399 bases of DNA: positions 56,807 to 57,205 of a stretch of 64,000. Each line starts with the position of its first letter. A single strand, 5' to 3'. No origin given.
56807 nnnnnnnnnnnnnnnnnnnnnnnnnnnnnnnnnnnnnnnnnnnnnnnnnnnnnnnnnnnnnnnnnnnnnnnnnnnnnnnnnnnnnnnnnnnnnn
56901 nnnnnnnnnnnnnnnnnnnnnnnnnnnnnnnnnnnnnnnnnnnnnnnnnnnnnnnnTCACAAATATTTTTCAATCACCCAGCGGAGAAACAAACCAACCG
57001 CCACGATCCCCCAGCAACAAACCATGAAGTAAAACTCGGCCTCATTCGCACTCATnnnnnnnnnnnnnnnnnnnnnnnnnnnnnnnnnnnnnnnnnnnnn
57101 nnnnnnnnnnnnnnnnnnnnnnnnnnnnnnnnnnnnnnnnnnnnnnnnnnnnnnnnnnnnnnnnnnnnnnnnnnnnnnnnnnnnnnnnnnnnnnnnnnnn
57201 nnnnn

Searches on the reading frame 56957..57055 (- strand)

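Call 32: search_protein_families(library=pfam, proteins=[P0122], max_evalue=0.1)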
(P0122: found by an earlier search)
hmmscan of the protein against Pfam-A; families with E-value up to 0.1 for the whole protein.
P0122 (162 aa): 6 families
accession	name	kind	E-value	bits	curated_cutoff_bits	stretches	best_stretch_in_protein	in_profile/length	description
PF13392.12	HNH_3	-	3.1e-24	84.8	24.8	1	53-96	2-45/46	HNH endonuclease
PF04095.22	NAPRTase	-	0.0067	16.6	20.8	1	107-142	118-153/239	Nicotinate phosphoribosyltransferase (NAPRTase) family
PF24249.1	DUF7452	-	0.015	16.1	28.2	1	71-122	51-99/118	Domain of unknown function (DUF7452)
PF10902.13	WYL_2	-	0.021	15.5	26.7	1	96-123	40-67/74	WYL_2, Sm-like SH3 beta-barrel fold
PF00847.26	AP2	-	0.05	14.4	33.3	1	110-133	4-27/54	AP2 domain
PF07771.16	TSGP1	-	0.099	13.2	22.6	0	97-133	26-62/120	Tick salivary peptide group 1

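Call 33: search_protein_families(library=phrogs, proteins=[P0122], max_evalue=0.001)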
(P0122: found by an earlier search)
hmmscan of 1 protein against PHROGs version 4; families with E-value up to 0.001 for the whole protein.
P0122 (162 aa): 24 families
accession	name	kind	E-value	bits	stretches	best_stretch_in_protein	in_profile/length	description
phrog_99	-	DNA, RNA and nucleotide metabolism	2.3e-71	242.5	1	5-162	113-268/383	HNH endonuclease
phrog_4578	-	DNA, RNA and nucleotide metabolism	5.6e-43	146.9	1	54-162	14-122/130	HNH endonuclease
phrog_3593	-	DNA, RNA and nucleotide metabolism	5.6e-25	89.3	1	39-158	80-200/210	HNH endonuclease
phrog_374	-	DNA, RNA and nucleotide metabolism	2.3e-22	80.6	1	41-159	295-411/617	HNH endonuclease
phrog_59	-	DNA, RNA and nucleotide metabolism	2e-20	74.5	1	39-137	173-246/423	HNH endonuclease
phrog_959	-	DNA, RNA and nucleotide metabolism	4.4e-16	59.9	1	49-107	51-114/138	HNH endonuclease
phrog_826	-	DNA, RNA and nucleotide metabolism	5.9e-15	56.6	1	49-103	107-162/281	HNH endonuclease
phrog_1891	-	DNA, RNA and nucleotide metabolism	4.7e-14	53.4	1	54-102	167-218/255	HNH endonuclease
phrog_15471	-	DNA, RNA and nucleotide metabolism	4.4e-12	47.2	1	50-113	30-81/183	HNH endonuclease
phrog_1492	-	DNA, RNA and nucleotide metabolism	6.8e-12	46.2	1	50-155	110-176/414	HNH endonuclease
phrog_13470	-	DNA, RNA and nucleotide metabolism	7.6e-11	43.4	1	95-154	83-142/152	HNH endonuclease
phrog_1872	-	DNA, RNA and nucleotide metabolism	2e-09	38.6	1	38-132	46-142/166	endonuclease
phrog_6254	-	DNA, RNA and nucleotide metabolism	6.3e-09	37.3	1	37-110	21-100/154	HNH endonuclease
phrog_953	-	DNA, RNA and nucleotide metabolism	6.7e-09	36.6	1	90-154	296-361/420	HNH endonuclease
phrog_24751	-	DNA, RNA and nucleotide metabolism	1.2e-08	36.1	1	103-154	5-56/65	HNH endonuclease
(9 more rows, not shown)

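Call 55: search_protein_families(library=pfam, proteins=[L003:11472-12011:+, window:56957-57055:-], max_evalue=0.01)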
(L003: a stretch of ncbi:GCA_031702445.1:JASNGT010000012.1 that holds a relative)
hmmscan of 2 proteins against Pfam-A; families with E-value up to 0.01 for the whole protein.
L003:11472-12011:+ (179 aa): 1 family
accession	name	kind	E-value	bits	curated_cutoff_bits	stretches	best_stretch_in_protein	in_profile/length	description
PF05869.16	Dam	-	2.2e-51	174.3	28.1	1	7-176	1-167/169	DNA N-6-adenine-methyltransferase (Dam)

window:56957-57055:- (32 aa): 0 families
